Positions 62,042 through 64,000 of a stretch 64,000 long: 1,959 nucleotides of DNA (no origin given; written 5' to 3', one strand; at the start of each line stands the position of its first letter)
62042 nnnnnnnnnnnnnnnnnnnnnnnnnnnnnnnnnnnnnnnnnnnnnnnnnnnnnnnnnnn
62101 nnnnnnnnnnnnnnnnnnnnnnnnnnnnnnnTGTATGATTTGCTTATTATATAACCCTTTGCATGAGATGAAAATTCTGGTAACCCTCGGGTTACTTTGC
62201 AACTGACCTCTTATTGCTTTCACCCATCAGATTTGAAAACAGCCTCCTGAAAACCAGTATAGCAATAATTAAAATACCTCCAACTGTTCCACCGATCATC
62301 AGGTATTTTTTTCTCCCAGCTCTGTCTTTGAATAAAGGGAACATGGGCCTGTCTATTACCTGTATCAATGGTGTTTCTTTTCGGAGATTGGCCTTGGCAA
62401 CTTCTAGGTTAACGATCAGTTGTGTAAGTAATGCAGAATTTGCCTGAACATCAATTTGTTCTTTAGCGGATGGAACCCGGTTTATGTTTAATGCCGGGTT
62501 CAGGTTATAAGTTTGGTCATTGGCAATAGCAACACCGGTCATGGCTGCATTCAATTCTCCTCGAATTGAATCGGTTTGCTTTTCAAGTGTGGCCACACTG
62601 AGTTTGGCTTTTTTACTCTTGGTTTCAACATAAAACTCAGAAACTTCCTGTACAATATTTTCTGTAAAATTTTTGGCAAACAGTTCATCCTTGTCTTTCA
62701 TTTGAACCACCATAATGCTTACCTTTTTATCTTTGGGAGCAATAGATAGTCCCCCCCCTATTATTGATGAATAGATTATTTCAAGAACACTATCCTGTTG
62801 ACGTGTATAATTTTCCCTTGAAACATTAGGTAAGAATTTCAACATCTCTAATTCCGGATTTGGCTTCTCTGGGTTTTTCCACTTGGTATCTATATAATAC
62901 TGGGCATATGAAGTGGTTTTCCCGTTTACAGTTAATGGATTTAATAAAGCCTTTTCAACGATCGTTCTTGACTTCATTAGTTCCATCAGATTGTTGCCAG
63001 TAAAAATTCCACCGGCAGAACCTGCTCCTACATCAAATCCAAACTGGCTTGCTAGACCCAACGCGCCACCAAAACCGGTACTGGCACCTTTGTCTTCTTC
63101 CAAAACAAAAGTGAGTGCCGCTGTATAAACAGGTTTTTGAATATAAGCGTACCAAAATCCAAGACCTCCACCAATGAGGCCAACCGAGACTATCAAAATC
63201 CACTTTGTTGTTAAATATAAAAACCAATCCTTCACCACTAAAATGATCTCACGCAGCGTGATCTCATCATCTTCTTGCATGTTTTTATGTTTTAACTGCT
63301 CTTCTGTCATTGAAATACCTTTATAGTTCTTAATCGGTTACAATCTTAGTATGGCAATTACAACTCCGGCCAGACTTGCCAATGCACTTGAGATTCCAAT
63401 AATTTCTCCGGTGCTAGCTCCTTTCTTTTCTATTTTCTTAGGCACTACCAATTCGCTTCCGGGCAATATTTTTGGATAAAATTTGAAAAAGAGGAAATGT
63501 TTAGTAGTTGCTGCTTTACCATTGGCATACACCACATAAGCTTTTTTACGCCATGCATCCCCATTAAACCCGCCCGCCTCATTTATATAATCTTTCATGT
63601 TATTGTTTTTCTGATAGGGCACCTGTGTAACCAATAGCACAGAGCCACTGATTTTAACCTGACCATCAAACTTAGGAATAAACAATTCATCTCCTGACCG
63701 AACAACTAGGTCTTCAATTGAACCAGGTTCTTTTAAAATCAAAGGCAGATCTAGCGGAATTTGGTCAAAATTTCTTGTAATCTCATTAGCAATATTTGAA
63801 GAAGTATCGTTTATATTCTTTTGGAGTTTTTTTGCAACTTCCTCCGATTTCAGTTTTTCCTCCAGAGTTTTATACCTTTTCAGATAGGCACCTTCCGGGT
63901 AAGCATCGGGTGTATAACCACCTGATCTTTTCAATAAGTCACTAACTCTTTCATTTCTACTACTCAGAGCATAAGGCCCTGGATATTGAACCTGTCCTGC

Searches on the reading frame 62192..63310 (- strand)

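Call 6: search_protein_families(library=ncbifam, proteins=[window:62192-63310:-], max_evalue=0.00001)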
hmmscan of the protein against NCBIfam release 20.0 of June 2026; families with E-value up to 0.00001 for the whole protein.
window:62192-63310:- (372 aa): 0 families

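Call 9: search_protein_families(library=pfam, proteins=[window:62192-63310:-], max_evalue=0.01)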
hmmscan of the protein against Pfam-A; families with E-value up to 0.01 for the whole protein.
window:62192-63310:- (372 aa): 1 family
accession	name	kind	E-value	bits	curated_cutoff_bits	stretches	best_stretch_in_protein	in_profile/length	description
PF02706.20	Wzz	-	3e-07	31.1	25.5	1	31-121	10-87/91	Chain length determinant protein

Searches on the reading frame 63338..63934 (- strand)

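Call 6: search_protein_families(library=ncbifam, proteins=[window:63338-63934:-], max_evalue=0.00001)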
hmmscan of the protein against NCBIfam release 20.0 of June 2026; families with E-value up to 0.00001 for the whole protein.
window:63338-63934:- (198 aa): 0 families

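Call 9: search_protein_families(library=pfam, proteins=[window:63338-63934:-], max_evalue=0.01)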
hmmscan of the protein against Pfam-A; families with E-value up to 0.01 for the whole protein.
window:63338-63934:- (198 aa): 1 family
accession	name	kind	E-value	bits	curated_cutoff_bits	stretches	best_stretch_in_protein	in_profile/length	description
PF10531.15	SLBB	-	0.0024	18.1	27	0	105-135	14-44/55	SLBB domain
